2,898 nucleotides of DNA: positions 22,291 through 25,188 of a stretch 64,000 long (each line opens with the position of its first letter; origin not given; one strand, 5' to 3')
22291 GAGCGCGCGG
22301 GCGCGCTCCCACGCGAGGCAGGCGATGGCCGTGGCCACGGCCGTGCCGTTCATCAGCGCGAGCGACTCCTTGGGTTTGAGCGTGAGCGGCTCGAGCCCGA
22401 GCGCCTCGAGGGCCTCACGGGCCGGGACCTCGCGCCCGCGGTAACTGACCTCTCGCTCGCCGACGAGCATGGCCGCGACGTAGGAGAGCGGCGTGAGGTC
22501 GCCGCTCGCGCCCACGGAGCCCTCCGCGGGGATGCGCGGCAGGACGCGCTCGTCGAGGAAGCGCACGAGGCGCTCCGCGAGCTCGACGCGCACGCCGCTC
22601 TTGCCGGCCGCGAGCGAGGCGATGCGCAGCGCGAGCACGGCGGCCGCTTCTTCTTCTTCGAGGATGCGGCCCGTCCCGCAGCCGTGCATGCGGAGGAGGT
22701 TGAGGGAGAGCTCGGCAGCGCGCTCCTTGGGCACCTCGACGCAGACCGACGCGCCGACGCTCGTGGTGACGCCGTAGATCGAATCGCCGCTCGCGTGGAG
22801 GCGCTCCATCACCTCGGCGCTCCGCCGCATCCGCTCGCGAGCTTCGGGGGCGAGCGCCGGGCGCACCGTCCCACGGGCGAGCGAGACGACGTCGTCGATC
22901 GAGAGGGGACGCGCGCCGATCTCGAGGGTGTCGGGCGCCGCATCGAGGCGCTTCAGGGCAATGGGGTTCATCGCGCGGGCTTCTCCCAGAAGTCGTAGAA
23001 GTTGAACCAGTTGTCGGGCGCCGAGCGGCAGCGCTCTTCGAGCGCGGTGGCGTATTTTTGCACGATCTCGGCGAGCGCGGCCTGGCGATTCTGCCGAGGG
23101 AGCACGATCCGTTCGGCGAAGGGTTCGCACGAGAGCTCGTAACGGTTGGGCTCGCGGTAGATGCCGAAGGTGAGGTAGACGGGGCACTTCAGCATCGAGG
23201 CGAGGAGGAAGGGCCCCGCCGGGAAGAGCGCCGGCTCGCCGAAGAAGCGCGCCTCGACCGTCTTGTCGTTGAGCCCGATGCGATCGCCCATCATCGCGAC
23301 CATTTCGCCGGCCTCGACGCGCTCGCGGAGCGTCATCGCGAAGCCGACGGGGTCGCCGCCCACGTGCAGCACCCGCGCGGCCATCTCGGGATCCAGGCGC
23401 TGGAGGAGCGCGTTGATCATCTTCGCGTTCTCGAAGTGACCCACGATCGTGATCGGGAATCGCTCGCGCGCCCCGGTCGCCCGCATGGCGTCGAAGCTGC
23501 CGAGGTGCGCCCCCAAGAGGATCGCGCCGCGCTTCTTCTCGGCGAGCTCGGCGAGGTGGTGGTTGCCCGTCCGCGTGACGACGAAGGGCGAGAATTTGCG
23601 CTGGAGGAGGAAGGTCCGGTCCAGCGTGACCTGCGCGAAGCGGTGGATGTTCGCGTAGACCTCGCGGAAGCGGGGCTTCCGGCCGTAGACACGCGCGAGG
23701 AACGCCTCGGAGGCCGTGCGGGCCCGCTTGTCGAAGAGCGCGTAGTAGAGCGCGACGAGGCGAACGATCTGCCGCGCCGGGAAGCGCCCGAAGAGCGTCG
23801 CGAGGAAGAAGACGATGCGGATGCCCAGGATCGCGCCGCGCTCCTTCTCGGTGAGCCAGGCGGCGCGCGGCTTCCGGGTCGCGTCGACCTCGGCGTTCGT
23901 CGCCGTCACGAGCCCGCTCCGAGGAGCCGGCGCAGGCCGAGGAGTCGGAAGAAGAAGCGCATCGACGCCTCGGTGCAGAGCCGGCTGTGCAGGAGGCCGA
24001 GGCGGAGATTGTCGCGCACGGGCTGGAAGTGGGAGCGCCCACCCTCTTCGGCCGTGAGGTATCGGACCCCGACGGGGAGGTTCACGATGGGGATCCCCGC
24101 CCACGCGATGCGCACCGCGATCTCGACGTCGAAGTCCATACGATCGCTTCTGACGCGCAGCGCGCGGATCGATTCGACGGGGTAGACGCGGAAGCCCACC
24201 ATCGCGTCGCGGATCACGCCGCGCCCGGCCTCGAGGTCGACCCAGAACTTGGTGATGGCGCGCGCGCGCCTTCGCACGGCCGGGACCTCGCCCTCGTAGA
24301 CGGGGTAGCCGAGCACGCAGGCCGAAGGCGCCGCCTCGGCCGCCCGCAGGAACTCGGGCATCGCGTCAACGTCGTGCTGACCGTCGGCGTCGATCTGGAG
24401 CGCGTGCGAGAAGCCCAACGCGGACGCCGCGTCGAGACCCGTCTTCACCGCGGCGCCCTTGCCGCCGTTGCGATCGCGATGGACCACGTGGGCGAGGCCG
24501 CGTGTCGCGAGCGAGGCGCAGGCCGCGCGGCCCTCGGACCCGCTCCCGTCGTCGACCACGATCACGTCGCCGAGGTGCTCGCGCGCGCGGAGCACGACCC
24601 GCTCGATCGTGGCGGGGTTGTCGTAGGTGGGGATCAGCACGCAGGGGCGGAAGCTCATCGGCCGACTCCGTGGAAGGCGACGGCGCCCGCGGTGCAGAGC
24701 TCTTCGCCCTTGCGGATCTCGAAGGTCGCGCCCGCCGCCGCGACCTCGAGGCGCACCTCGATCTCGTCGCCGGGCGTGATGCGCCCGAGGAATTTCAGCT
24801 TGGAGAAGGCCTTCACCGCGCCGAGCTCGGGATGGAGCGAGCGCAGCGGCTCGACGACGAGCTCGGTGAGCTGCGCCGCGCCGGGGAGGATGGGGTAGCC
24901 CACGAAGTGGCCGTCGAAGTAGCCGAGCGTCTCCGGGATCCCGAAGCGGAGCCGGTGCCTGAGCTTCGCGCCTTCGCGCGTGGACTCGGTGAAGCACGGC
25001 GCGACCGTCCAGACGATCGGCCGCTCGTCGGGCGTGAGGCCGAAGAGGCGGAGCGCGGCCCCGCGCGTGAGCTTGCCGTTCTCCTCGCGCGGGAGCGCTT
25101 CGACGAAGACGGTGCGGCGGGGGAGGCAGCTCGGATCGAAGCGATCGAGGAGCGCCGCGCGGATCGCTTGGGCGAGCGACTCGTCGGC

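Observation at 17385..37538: ~20 kb aryl-polyene-type cluster with an unusual enzyme complement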

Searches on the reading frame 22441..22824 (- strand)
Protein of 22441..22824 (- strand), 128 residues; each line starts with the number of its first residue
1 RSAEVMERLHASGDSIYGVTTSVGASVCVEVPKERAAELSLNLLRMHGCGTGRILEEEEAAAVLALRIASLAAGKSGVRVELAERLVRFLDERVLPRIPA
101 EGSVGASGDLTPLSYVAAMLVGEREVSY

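Call 31: search_solved_structures(query=window:22441-22824:-, max_evalue=0.001, show_alignments=5)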
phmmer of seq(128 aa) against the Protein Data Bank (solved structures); distinct sequences matched with E-value up to 0.001: 39.
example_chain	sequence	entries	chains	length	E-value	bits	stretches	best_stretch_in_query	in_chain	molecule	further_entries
3kdy_A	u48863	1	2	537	7.2e-25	90.7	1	2-124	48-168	Histidine ammonia-lyase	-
2rjr_A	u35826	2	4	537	3.6e-24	88.4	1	2-124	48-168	Tyrosine aminomutase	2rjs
2ohy_A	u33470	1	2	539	3.6e-24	88.4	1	2-124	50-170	Tyrosine aminomutase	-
2qve_A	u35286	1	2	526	3.7e-24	88.4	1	2-124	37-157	Tyrosine Aminomutase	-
3kdz_A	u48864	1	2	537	1.2e-23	86.7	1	2-124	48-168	Histidine ammonia-lyase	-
9eq5_A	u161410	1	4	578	9.7e-21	77.4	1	4-123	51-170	Histidine ammonia-lyase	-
7tqr_A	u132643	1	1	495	3e-20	75.8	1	6-125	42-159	Probable histidine ammonia-lyase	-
1gk2_A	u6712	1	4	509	6.9e-18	68.2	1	5-128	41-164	HISTIDINE AMMONIA-LYASE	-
1eb4_A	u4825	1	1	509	7.1e-18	68.1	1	5-128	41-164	HISTIDINE AMMONIA-LYASE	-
1gkm_B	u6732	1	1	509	7.3e-18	68.1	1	5-128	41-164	Histidine ammonia-lyase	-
1gkj_A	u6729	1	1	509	7.3e-18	68.1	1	5-128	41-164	HISTIDINE AMMONIA-LYASE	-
6v6h_A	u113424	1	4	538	4.5e-17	65.6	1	5-123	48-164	Histidine ammonia-lyase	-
1gk3_A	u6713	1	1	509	1.1e-16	64.3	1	5-128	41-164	HISTIDINE AMMONIA-LYASE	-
6f6t_A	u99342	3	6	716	8e-16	61.5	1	5-123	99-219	Phenylalanine ammonia-lyase 1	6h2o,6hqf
1w27_A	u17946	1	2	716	8.1e-16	61.5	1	5-123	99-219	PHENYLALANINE AMMONIA-LYASE 1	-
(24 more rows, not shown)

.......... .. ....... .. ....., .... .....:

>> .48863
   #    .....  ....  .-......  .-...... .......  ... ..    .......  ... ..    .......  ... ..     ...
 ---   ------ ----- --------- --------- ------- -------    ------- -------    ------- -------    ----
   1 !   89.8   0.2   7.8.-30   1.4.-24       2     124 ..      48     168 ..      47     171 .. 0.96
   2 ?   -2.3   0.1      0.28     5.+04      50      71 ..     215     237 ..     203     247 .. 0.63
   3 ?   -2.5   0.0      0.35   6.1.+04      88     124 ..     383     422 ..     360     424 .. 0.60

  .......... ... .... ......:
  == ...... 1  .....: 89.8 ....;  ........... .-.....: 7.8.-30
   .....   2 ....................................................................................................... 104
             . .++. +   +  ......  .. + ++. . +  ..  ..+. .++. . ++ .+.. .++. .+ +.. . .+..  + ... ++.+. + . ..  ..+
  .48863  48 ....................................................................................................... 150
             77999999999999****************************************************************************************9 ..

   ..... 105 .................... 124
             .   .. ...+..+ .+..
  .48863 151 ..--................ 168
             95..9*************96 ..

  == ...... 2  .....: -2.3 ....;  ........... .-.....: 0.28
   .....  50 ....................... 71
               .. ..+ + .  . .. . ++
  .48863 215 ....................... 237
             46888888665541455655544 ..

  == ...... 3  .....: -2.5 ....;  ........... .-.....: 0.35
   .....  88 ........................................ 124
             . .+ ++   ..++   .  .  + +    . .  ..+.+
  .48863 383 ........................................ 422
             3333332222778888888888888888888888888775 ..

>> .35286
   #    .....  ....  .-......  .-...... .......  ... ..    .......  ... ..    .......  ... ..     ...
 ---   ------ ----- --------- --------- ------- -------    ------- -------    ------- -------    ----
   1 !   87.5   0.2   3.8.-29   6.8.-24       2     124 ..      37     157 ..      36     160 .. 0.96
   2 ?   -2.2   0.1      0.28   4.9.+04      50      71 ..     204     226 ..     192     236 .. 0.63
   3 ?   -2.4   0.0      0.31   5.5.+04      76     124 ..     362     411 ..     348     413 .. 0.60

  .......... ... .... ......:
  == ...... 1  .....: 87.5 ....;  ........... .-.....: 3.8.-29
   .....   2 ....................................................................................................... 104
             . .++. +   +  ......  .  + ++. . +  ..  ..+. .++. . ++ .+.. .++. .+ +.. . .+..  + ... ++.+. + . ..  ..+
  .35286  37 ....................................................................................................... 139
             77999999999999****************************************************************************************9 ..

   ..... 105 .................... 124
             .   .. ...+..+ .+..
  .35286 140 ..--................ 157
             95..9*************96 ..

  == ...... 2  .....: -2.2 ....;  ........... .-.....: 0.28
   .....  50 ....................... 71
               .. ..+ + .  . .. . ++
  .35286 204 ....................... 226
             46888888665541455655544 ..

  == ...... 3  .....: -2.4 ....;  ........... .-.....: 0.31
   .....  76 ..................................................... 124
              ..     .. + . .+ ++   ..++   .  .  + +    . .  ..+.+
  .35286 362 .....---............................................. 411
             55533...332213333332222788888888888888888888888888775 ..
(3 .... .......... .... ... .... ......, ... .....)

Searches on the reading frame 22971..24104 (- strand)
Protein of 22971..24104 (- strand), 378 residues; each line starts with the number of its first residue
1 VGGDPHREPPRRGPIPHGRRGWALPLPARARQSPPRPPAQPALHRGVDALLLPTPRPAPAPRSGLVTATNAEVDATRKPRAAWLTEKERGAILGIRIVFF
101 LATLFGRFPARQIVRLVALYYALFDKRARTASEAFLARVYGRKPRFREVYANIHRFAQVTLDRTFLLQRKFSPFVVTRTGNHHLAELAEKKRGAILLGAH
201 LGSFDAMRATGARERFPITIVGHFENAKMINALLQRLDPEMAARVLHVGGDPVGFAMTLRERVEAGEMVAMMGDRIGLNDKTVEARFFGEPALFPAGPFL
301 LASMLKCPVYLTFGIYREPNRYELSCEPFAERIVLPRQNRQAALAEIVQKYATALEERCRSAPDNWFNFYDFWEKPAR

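Call 7: search_protein_families(library=pfam, proteins=[window:22971-24104:-], max_evalue=0.01)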
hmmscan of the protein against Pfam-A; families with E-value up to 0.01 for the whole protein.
window:22971-24104:- (378 aa): 1 family
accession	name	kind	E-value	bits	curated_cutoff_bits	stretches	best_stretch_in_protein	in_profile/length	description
PF03279.18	Lip_A_acyltrans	-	1e-15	58.2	22.3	1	92-373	17-293/295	Bacterial lipid A biosynthesis acyltransferase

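Call 10: search_protein_families(library=ncbifam, proteins=[window:22971-24104:-], max_evalue=0.001)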
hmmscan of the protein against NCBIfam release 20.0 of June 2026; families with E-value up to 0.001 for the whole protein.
window:22971-24104:- (378 aa): 4 families
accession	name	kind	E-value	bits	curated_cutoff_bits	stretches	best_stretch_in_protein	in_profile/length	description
NF005919.0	PRK07920.1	equivalog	2.4e-17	62.9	209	1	177-373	104-293/311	phosphatidylinositol mannoside acyltransferase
NF005120.0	PRK06553.1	equivalog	1.5e-13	50.8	273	1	149-374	86-307/308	lipid A biosynthesis lauroyl acyltransferase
NF006270.0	PRK08419.1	equivalog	1.8e-10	40.6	248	1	100-371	15-286/298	lipid A biosynthesis lauroyl acyltransferase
NF006487.0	PRK08905.1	equivalog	4.7e-10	39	281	1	129-373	39-273/290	lysophospholipid acyltransferase family protein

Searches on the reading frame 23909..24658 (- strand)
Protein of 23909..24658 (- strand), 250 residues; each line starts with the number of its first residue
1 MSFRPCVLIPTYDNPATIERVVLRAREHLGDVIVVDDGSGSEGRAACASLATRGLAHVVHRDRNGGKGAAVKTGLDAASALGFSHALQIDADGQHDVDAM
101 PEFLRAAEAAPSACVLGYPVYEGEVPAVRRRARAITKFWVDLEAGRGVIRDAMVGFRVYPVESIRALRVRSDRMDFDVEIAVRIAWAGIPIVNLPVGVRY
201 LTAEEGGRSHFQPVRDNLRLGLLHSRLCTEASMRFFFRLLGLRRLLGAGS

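Call 7: search_protein_families(library=pfam, proteins=[window:23909-24658:-], max_evalue=0.01)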
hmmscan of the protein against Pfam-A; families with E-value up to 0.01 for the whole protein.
window:23909-24658:- (250 aa): 1 family
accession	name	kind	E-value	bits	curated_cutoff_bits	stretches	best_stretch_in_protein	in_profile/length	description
PF00535.33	Glycos_transf_2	-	6.5e-17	62.4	23.3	1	6-139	1-139/168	Glycosyl transferase family 2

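Call 10: search_protein_families(library=ncbifam, proteins=[window:23909-24658:-], max_evalue=0.001)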
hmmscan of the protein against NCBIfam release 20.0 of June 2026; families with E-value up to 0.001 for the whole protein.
window:23909-24658:- (250 aa): 5 families
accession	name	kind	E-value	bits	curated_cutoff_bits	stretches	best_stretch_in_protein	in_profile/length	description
NF058614.1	PPMAGASynPpgS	equivalog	1.7e-17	63.6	370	1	7-201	4-199/226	polyprenyl-phospho-N-acetylgalactosaminyl synthase PpgS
TIGR04182.1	glyco_TIGR04182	equivalog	2e-17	63.5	325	1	6-243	3-233/293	S-layer glycoprotein N-glycosyltransferase AglJ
TIGR03965.1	mycofact_glyco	equivalog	8.3e-07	28.2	280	1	7-79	78-154/467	mycofactocin biosynthesis glycosyltransferase MftF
TIGR03937.1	PgaC_IcaA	equivalog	1.2e-06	27.7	422.3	1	7-112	49-155/407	poly-beta-1,6-N-acetyl-D-glucosamine synthase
NF041875.1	EPS_EpsD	equivalog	4.5e-06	26.3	370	1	7-118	3-115/325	exopolysaccharide biosynthesis glycosyltransferase EpsD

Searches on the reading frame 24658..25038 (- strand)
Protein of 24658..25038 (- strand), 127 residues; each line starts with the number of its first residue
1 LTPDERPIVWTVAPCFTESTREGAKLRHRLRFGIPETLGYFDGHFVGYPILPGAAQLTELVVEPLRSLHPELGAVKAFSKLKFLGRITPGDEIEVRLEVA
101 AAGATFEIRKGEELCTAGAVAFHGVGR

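Call 52: search_protein_families(library=pfam, proteins=[window:24658-25038:-], max_evalue=0.01)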
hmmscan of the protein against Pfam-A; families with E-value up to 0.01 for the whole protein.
seq(127 aa): 1 family
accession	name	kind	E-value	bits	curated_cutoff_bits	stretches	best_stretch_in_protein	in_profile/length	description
PF07977.19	FabA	-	0.00045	20.3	23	1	39-101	38-112/138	FabA-like domain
